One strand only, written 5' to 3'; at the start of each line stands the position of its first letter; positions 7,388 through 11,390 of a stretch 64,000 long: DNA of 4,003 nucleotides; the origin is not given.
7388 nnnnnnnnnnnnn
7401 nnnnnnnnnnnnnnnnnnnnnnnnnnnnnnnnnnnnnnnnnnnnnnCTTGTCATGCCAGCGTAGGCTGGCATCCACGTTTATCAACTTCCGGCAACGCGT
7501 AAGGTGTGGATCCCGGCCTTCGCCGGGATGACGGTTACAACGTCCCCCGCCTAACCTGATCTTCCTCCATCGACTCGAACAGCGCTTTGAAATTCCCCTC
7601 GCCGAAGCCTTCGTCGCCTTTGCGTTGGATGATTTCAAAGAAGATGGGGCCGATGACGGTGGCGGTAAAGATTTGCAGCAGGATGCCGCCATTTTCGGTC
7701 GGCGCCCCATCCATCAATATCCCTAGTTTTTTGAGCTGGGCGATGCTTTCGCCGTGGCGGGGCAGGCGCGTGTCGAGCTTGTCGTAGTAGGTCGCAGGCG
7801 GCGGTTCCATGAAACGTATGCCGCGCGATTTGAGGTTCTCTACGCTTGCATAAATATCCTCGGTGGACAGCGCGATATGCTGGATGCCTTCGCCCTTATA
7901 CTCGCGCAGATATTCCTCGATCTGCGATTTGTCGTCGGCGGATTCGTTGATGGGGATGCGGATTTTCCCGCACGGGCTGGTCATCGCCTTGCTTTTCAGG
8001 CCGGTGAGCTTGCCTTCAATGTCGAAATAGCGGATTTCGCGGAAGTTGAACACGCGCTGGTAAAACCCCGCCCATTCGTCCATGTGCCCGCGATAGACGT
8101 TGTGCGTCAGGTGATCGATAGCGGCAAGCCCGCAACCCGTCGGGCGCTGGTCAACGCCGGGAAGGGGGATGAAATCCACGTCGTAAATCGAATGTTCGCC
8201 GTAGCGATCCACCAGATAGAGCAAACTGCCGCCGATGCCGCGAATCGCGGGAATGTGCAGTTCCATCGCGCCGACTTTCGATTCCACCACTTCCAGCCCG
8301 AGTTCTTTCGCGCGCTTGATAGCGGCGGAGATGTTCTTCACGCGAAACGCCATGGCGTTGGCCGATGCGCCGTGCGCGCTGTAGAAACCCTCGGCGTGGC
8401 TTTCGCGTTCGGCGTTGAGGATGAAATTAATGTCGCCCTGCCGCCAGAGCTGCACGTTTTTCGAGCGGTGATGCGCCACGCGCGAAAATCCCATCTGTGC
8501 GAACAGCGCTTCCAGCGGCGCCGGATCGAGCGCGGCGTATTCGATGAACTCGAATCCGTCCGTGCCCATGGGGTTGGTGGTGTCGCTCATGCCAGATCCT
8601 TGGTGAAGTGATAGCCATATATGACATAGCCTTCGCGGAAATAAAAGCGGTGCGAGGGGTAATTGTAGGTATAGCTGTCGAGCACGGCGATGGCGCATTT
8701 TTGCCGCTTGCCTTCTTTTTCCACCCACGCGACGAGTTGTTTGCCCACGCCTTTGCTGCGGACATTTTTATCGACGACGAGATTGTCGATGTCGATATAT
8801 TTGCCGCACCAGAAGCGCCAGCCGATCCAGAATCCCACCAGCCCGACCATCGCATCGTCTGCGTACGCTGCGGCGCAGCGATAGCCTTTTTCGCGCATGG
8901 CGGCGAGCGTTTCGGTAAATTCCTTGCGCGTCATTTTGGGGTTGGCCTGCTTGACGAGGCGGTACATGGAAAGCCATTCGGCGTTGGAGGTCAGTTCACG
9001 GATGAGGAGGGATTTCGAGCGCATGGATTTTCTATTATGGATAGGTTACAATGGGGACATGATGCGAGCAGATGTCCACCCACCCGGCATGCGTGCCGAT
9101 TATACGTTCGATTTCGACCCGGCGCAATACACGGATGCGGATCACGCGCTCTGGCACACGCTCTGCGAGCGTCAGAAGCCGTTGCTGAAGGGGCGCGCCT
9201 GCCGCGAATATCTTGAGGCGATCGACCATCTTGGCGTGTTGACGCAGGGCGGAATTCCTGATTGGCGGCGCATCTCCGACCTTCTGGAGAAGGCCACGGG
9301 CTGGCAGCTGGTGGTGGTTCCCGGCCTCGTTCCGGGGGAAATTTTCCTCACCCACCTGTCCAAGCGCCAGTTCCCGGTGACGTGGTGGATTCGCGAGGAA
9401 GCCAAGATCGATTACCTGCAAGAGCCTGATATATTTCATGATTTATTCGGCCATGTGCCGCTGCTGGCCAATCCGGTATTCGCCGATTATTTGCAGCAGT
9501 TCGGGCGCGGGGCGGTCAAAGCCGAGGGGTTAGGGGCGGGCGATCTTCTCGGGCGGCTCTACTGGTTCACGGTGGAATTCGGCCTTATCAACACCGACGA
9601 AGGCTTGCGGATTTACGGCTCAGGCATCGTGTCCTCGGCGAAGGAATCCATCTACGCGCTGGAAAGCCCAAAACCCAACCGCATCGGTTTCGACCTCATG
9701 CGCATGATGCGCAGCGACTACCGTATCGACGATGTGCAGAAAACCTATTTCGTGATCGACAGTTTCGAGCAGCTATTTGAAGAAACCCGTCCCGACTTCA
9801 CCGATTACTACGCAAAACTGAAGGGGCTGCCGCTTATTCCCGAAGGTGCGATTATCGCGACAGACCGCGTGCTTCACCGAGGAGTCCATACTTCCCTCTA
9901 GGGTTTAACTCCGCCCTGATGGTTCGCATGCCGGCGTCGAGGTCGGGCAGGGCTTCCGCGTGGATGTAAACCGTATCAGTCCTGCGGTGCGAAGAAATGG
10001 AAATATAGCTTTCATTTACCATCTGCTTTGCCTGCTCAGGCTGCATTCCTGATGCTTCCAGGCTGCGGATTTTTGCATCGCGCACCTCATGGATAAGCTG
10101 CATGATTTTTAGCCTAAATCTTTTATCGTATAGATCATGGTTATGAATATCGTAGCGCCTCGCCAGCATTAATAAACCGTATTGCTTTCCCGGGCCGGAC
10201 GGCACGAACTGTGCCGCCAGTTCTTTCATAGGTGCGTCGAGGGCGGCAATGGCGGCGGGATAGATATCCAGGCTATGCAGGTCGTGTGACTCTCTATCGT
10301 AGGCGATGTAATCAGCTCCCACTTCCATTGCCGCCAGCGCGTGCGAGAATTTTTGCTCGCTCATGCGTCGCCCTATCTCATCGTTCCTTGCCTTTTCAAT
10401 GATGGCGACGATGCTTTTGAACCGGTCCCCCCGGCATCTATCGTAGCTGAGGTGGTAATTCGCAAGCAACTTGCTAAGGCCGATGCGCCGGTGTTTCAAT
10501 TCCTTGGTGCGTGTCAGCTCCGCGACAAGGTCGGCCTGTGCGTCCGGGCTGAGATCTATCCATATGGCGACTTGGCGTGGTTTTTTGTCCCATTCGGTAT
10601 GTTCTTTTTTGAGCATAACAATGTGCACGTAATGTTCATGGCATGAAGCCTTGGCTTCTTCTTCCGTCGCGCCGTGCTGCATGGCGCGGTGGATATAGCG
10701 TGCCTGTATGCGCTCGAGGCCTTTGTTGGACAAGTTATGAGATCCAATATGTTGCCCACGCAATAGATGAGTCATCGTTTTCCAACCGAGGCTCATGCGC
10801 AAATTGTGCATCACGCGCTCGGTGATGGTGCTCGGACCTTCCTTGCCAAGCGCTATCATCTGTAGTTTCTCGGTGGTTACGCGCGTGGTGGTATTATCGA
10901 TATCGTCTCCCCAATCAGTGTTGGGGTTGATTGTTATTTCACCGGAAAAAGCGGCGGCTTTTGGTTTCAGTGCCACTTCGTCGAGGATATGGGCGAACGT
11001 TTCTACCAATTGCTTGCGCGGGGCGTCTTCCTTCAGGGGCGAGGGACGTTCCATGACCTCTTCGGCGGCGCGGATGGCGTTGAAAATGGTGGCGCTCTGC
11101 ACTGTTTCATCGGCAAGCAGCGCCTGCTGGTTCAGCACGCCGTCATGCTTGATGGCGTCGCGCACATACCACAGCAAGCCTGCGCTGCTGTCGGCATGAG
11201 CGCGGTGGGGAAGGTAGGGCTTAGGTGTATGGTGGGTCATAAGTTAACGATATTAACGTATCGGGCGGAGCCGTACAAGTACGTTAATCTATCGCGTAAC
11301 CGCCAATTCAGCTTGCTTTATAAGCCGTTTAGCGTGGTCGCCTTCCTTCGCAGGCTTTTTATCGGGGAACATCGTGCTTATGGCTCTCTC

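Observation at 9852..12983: Two tandem paralogous repeat proteins of no recognisable family, translationally coupled to ettA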

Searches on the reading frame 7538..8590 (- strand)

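Call 97: search_protein_families(library=ncbifam, proteins=[window:7538-8590:-], max_evalue=0.00001)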
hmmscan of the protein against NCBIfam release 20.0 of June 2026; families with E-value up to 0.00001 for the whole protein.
window:7538-8590:- (351 aa): 3 families
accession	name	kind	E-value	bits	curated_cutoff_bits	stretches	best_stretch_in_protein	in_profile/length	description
TIGR01263.1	4HPPD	equivalog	1.7e-121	406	277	1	12-351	2-353/353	4-hydroxyphenylpyruvate dioxygenase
NF042435.1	DhshikDhtase_QuiC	equivalog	3.8e-66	223.9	1200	1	8-342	292-624/635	3-dehydroshikimate dehydratase QuiC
TIGR03081.1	metmalonyl_epim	equivalog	2.9e-13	50.5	114.95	1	201-265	39-103/129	methylmalonyl-CoA epimerase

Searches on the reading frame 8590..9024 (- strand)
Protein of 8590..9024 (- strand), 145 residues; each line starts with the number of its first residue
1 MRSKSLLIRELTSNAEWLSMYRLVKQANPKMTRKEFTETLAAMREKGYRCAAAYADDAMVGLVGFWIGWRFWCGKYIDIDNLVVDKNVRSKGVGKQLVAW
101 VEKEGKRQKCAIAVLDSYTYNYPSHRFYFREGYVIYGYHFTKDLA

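Call 97: search_protein_families(library=ncbifam, proteins=[window:8590-9024:-], max_evalue=0.00001)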
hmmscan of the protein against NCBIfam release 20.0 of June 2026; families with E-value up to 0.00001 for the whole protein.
window:8590-9024:- (145 aa): 2 families
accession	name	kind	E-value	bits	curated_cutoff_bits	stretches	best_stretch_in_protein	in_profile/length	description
NF007530.0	PRK10146.1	equivalog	2.6e-14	53.7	142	1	30-144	28-144/144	aminoalkylphosphonate N-acetyltransferase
TIGR01575.1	rimI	equivalog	4.9e-07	30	86.4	1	31-134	18-113/132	ribosomal protein S18-alanine N-acetyltransferase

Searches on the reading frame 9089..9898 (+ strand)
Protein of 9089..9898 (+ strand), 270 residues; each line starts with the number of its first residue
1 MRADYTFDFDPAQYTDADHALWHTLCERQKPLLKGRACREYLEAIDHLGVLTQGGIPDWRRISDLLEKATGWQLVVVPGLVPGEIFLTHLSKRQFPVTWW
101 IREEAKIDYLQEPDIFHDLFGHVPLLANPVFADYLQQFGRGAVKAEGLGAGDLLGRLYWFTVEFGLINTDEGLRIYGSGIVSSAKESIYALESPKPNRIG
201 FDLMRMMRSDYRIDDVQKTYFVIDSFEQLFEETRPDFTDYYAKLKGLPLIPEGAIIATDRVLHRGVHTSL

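Call 54: find_related_loci(query=window:9089-9898:+, collection=genome_contigs, flank=10000)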
Query window:9089-9898:+ (270 aa) in genome_contigs; peptide patterns used: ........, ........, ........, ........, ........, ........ (x = any residue, [..] = any of these).
600 stretches matched a pattern (row limit reached: there are more); 586 encode a relative of the query (tblastn E <= 1e-3); the best 80 are kept; 80 distinct loci.
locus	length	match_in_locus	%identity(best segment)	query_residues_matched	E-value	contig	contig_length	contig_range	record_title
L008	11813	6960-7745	78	1-262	3e-141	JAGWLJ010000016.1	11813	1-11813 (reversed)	MAG: Pseudomonadota bacterium isolate REEB182 contig-150_6879, whole genome shotgun sequence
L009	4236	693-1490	75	1-266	7e-141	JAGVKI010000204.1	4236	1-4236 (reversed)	MAG: Alphaproteobacteria bacterium isolate SW_32 c_000000013094, whole genome shotgun sequence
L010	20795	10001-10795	72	1-265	7e-138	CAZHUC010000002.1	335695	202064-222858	MAG TPA_asm: uncultured Rickettsiales bacterium isolate SRP329715_co2_387 genome assembly, contig: NODE_37_length_335695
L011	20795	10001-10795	72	1-265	4e-136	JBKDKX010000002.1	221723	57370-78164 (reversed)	MAG: Alphaproteobacteria bacterium isolate samp_2119_metabat2_316 samp_2119_123118, whole genome shotgun sequence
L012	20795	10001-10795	67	1-265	1e-125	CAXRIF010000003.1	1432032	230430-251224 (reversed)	MAG: Rickettsiales bacterium isolate YZ12B_2.110 genome assembly, contig: k141_1159665, whole genome shotgun sequence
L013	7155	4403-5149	68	1-249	9e-119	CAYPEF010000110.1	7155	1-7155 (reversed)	MAG TPA_asm: uncultured Rickettsiales bacterium isolate SRP278252_co2_163 genome assembly, contig: NODE_22393_length_715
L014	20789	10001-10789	63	2-265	4e-109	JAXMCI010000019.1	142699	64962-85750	MAG: Dongiaceae bacterium isolate STL-PRO6 C1.220.fa-19, whole genome shotgun sequence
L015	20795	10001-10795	65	1-265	5e-120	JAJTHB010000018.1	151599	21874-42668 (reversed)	MAG: Rickettsiales bacterium isolate CoA8N_M8 k141_1121867, whole genome shotgun sequence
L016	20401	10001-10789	52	2-265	7e-88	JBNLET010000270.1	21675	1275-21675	MAG: Rhodocyclaceae bacterium isolate C1C2.bin.2.orig k141_2591637, whole genome shotgun sequence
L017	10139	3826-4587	51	14-266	5e-86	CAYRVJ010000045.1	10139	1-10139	MAG TPA_asm: uncultured Alphaproteobacteria bacterium isolate SRP219642_co5_490 genome assembly, contig: NODE_9926_lengt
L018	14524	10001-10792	52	2-266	7e-85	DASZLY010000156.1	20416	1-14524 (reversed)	MAG TPA_asm: Stellaceae bacterium isolate SMAG_U5877 k141_4183302, whole genome shotgun sequence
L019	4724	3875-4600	50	14-256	2e-79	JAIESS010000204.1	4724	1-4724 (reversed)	MAG: Alphaproteobacteria bacterium isolate co.spades.METABAT.2.5kb_076 c_000000398020, whole genome shotgun sequence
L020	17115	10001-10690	50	1-234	1e-71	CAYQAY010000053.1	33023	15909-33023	MAG TPA_asm: uncultured Reyranella sp. isolate binchicken_co319_117 genome assembly, contig: NODE_1671_length_33023_cov_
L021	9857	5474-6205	48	3-247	1e-71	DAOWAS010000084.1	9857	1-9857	MAG TPA_asm: Alphaproteobacteria bacterium isolate CSMAG_1841 CSMAG_1841_k141_5805740_length_9857_cov_10.9784, whole gen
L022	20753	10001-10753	47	13-263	2e-71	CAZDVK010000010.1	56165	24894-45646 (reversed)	MAG TPA_asm: uncultured Verrucomicrobiales bacterium isolate SRP257259_co1_28 genome assembly, contig: NODE_521_length_5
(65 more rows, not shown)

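Call 85: find_related_loci(query=window:9089-9898:+, collection=metagenome_contigs, flank=8000)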
Query window:9089-9898:+ (270 aa) in metagenome_contigs; peptide patterns used: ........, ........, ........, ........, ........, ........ (x = any residue, [..] = any of these).
600 stretches matched a pattern (row limit reached: there are more); 576 encode a relative of the query (tblastn E <= 1e-3); the best 80 are kept; 80 distinct loci.
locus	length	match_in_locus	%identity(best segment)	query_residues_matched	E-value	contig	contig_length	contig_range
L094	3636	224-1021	76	1-266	5e-145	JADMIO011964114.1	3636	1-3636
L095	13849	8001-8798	76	1-266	1e-140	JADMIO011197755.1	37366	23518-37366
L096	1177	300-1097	73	1-266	2e-148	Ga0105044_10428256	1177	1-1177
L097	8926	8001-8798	72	1-266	5e-134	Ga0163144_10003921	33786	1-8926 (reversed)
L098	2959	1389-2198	70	1-270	6e-138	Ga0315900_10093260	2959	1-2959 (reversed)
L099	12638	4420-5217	70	1-266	5e-132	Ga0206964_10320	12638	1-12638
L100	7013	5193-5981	53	3-266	6e-93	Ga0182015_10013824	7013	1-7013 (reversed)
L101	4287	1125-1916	54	2-266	6e-90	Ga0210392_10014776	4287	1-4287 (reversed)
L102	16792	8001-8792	54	2-266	2e-89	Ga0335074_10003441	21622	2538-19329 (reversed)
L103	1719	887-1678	52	2-266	2e-93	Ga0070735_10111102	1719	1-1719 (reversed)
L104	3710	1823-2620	53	2-268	4e-88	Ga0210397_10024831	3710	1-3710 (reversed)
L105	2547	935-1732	50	2-268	2e-89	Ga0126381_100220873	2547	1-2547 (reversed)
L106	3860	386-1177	51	2-266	5e-87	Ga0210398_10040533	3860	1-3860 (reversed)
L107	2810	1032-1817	51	5-266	4e-87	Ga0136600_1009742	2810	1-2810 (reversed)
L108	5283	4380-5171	51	2-266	6e-85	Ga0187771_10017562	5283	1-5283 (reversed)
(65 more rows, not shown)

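Call 97: search_protein_families(library=ncbifam, proteins=[window:9089-9898:+], max_evalue=0.00001)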
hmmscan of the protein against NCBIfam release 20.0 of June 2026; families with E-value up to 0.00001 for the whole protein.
window:9089-9898:+ (270 aa): 7 families
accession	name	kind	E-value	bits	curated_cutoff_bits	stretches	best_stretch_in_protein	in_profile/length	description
TIGR01267.1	Phe4hydrox_mono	equivalog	8.5e-100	333.1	264.75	1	5-245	2-240/248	phenylalanine 4-monooxygenase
NF008877.0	PRK11913.1-2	equivalog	8e-82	274.2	247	1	12-233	22-242/264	phenylalanine 4-monooxygenase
NF010657.0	PRK14056.1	equivalog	8e-43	147.3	346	2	12-145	21-152/580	aromatic amino acid hydroxylase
TIGR01269.1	Tyr_3_monoox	equivalog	2.1e-41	142.4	654.65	1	13-234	183-405/457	tyrosine 3-monooxygenase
TIGR01268.1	Phe4hydrox_tetr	equivalog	1.3e-40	139.5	704.8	1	13-232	162-382/436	phenylalanine 4-monooxygenase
TIGR01270.1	Trp_5_monoox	equivalog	6.7e-37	127.2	705.5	1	12-234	188-412/464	tryptophan 5-monooxygenase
NF010656.0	PRK14055.1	equivalog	7.6e-22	78.1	472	2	19-143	104-226/362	aromatic amino acid hydroxylase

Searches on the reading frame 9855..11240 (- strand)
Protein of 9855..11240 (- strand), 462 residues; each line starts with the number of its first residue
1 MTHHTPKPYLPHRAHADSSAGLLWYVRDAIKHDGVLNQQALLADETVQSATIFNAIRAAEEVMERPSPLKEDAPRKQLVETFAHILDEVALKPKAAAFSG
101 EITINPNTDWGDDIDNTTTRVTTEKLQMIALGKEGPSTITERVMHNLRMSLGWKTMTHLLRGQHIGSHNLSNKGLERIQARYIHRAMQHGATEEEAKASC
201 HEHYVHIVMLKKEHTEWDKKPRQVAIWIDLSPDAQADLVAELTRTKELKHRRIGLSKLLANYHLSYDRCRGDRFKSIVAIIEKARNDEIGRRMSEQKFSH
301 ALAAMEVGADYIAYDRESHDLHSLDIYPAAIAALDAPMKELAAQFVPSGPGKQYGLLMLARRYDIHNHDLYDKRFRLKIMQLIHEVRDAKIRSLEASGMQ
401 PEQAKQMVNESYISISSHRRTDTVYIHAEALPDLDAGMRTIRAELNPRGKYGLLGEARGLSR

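Call 3: search_protein_families(library=pfam, proteins=[window:9855-11240:-], max_evalue=1)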
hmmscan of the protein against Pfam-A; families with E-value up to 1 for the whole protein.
window:9855-11240:- (462 aa): 0 families

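Call 4: search_protein_families(library=ncbifam, proteins=[window:9855-11240:-], max_evalue=1)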
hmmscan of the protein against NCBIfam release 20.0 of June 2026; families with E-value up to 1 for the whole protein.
window:9855-11240:- (462 aa): 0 families

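Call 8: search_protein_families(library=phrogs, proteins=[window:9855-11240:-], max_evalue=1)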
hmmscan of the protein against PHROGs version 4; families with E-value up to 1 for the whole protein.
window:9855-11240:- (462 aa): 0 families

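Call 11: list_cluster_members(proteins=[P0001, window:9855-11240:-, window:12986-14665:-])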
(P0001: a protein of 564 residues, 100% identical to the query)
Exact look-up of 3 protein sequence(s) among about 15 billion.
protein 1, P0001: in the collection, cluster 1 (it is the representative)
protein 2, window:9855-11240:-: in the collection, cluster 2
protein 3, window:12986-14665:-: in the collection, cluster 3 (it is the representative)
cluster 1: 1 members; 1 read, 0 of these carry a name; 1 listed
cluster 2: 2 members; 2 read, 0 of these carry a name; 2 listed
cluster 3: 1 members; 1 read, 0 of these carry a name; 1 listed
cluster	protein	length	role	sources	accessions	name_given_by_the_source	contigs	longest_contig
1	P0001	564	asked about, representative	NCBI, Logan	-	-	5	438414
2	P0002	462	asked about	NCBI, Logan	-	-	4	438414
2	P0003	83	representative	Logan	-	-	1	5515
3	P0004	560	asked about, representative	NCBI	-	-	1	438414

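Call 12: find_homologous_proteins(query=window:9855-11240:-)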
Query window:9855-11240:-: 8000 candidates shared short words with the query, none scored E <= 0.001.
